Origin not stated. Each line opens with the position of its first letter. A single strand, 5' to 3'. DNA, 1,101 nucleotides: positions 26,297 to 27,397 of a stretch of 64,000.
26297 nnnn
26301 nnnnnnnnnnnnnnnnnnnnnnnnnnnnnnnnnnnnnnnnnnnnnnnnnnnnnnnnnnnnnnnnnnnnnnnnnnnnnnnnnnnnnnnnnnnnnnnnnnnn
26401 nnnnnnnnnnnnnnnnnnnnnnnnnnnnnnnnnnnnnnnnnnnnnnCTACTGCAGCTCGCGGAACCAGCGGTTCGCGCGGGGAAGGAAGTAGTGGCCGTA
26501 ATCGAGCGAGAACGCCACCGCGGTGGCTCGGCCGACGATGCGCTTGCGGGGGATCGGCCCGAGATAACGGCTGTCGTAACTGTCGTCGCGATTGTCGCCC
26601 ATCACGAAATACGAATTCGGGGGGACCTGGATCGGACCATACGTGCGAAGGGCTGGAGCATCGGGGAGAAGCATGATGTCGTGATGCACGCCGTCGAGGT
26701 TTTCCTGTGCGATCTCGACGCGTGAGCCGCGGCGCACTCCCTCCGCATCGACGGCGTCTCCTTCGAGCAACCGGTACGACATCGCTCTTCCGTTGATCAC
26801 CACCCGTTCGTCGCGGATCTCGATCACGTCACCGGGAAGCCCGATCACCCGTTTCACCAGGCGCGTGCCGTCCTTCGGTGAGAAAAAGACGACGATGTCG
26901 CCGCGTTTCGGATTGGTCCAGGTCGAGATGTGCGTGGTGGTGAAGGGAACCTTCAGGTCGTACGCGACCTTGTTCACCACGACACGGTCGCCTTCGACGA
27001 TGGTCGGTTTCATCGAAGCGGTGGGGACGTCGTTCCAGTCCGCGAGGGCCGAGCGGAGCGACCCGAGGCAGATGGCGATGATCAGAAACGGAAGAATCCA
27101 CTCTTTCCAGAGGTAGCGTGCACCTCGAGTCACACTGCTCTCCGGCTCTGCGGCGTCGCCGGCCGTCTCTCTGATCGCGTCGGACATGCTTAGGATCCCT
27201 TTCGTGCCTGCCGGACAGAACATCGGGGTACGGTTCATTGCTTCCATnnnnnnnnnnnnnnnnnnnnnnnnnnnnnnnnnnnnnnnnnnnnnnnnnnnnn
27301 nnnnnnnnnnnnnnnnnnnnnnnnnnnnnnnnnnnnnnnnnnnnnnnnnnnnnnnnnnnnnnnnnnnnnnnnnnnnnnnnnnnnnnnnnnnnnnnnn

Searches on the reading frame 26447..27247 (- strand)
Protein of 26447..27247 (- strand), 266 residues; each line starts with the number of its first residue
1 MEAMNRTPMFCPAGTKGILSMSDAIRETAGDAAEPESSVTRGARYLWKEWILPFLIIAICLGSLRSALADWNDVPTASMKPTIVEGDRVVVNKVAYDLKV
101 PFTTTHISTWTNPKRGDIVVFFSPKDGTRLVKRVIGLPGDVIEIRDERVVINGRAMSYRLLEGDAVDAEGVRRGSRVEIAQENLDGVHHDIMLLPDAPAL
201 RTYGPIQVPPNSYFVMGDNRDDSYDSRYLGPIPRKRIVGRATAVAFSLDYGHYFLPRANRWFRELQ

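Call 45: find_encoding_contigs(protein=window:26447-27247:-, flank=2500, max_places=8)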
Protein window:26447-27247:- (266 aa): 1 contig read that carries it; 1 place shown.
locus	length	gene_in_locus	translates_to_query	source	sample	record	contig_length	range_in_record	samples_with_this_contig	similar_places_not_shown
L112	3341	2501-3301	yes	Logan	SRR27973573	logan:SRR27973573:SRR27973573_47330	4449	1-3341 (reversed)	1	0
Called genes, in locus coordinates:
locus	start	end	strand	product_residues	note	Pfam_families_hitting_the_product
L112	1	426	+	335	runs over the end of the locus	-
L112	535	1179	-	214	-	PF11249:DUF3047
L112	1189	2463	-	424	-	-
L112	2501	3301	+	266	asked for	PF10502:Peptidase_S26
